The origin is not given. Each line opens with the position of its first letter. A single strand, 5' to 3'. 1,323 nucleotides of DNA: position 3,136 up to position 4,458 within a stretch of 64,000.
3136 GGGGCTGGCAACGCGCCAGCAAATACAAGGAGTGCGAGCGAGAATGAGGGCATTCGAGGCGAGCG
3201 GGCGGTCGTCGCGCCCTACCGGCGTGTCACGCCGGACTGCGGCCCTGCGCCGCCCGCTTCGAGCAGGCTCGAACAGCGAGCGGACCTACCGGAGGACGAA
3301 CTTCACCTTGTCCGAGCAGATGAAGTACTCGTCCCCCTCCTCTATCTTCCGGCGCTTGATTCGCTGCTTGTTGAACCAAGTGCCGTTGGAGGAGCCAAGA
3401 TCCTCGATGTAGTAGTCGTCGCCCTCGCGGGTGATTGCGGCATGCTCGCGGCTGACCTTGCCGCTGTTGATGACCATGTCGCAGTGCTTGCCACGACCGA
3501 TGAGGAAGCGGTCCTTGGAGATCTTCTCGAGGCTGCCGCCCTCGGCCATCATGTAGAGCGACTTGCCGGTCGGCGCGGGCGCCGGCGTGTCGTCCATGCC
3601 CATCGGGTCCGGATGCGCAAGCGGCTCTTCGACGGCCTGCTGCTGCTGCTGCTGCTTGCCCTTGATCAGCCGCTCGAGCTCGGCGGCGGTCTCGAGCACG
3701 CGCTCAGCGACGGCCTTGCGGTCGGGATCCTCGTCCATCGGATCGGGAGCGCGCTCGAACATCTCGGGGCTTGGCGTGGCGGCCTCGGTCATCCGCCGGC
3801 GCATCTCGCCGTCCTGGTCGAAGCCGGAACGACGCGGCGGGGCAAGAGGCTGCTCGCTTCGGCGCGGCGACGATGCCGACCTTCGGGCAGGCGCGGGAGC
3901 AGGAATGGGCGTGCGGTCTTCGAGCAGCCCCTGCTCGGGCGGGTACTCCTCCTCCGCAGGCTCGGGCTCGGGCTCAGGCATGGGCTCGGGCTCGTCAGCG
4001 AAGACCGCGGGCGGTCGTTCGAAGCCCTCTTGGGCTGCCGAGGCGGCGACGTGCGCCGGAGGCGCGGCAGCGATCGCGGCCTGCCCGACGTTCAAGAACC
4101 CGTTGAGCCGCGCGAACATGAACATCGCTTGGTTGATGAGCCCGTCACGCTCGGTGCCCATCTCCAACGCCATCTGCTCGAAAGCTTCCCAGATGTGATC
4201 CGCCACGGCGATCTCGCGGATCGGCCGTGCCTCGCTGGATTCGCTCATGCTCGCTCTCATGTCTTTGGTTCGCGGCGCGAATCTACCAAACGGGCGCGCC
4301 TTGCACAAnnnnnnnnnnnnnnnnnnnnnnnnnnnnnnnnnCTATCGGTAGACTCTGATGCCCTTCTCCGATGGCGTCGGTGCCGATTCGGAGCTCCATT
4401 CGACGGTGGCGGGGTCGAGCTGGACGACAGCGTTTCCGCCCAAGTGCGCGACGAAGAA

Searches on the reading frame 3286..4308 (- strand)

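Call 52: search_protein_families(library=pfam, max_evalue=0.0001, proteins=[window:3286-4308:-])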
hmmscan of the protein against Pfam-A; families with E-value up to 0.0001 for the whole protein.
window:3286-4308:- (340 aa): 2 families
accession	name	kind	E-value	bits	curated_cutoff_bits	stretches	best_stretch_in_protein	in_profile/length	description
PF00498.31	FHA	-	9.8e-19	68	20.7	1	269-327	2-63/67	FHA domain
PF16697.10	Yop-YscD_cpl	-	6.5e-12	46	33.2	1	262-328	13-81/94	Inner membrane component of T3SS, cytoplasmic domain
